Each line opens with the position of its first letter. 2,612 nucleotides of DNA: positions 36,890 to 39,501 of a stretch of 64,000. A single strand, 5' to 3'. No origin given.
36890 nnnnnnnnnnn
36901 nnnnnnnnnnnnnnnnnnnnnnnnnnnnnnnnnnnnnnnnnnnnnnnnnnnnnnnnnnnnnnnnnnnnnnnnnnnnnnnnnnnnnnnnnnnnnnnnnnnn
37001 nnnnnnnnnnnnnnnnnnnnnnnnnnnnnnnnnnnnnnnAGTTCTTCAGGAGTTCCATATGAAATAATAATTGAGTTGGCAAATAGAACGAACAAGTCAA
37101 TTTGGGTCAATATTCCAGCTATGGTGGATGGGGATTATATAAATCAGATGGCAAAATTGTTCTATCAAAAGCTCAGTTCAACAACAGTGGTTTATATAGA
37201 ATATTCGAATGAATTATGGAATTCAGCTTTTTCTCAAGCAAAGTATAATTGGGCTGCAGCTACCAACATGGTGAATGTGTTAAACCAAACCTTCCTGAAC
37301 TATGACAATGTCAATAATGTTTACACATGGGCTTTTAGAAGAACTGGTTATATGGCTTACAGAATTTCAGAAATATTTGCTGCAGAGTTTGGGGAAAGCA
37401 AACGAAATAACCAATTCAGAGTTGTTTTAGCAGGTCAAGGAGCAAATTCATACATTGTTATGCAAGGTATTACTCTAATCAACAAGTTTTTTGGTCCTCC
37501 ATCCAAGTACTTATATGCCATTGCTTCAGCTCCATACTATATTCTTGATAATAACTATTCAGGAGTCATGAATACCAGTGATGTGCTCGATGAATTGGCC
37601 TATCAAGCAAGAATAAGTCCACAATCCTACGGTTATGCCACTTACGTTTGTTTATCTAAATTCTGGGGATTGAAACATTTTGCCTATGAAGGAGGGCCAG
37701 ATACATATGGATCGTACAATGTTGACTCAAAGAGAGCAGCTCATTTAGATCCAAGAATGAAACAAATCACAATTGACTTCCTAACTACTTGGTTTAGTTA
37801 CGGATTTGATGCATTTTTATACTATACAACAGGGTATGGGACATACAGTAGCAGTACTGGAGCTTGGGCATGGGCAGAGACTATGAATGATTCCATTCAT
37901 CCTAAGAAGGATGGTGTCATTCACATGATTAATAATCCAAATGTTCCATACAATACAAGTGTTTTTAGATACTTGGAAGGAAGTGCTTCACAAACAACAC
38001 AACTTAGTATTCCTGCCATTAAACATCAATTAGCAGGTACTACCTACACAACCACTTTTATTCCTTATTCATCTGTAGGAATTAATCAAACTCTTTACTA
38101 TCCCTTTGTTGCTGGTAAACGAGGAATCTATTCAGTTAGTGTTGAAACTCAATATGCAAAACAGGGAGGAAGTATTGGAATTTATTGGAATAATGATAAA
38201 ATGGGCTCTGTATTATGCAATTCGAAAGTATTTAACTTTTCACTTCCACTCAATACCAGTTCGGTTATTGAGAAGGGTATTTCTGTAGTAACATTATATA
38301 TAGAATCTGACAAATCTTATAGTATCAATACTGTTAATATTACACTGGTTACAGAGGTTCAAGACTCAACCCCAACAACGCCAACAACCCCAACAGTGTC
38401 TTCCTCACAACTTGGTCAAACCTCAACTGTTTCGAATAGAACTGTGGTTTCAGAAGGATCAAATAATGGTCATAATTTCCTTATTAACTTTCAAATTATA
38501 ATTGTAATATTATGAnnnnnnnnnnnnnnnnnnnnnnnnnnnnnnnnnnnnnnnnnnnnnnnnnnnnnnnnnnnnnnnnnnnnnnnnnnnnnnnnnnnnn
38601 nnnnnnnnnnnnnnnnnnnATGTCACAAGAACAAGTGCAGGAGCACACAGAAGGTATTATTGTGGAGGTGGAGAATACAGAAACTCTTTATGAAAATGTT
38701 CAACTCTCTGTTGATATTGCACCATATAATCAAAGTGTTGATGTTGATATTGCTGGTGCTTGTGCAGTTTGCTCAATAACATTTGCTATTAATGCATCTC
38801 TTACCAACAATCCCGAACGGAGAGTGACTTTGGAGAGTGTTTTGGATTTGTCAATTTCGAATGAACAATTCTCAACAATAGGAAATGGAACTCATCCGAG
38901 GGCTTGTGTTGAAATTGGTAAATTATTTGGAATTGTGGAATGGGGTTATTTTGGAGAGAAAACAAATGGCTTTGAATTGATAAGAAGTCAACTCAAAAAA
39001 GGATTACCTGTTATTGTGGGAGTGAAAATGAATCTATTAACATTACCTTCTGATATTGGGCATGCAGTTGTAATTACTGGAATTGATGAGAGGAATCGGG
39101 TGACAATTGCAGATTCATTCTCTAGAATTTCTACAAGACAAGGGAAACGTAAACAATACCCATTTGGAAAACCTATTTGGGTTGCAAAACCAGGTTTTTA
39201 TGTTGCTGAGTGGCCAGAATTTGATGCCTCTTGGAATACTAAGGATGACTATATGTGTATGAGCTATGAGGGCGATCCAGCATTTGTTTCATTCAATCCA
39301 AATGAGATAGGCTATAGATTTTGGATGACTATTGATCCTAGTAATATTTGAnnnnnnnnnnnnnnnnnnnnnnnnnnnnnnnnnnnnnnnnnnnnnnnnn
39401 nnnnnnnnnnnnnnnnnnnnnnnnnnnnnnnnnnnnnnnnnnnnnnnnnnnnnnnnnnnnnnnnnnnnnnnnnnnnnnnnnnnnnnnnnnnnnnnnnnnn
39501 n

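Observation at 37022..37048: Single in-frame TAA interrupting an otherwise intact ~700-aa secreted glycoside hydrolase gene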

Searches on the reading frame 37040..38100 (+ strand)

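Call 18: find_related_loci(query=window:37040-38100:+, collection=metagenome_contigs, flank=3000)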
Query window:37040-38100:+ (353 aa) in metagenome_contigs; peptide patterns used: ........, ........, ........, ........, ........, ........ (x = any residue, [..] = any of these).
72 stretches matched a pattern, but none encodes a relative of the query by tblastn (E <= 1e-3).

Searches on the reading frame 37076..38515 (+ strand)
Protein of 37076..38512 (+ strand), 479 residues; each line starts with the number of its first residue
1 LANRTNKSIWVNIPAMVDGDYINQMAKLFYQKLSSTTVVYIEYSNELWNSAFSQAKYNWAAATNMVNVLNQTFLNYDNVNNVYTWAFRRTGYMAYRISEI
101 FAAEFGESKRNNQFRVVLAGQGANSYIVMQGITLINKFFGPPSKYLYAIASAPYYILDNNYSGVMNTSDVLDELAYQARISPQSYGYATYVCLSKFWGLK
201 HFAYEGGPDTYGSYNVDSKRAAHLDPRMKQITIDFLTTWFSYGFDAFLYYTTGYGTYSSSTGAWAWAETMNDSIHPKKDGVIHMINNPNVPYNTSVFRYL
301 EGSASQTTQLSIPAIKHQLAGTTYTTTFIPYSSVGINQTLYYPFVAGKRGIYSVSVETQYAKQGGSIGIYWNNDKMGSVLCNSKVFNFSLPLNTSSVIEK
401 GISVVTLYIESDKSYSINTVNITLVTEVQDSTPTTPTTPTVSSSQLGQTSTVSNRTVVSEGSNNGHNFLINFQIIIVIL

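Call 52: find_encoding_contigs(protein=window:37121-38515:+, flank=2000, max_places=6)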
Protein window:37121-38515:+ (464 aa): no gene with exactly this product is on record in the collection.

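Call 53: find_encoding_contigs(protein=window:37076-38512:+, flank=2000, max_places=6)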
Protein seq(479 aa) (479 aa): no gene with exactly this product is on record in the collection.

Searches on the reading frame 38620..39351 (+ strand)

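Call 49: search_protein_families(library=pfam, proteins=[window:38620-39351:+], max_evalue=0.001)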
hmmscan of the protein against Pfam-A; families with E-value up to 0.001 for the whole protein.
window:38620-39351:+ (243 aa): 1 family
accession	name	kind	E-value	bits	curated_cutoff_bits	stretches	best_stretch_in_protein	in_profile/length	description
PF13529.12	Peptidase_C39_2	-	2.4e-07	31.9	24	1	32-166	2-142/143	Peptidase_C39 like family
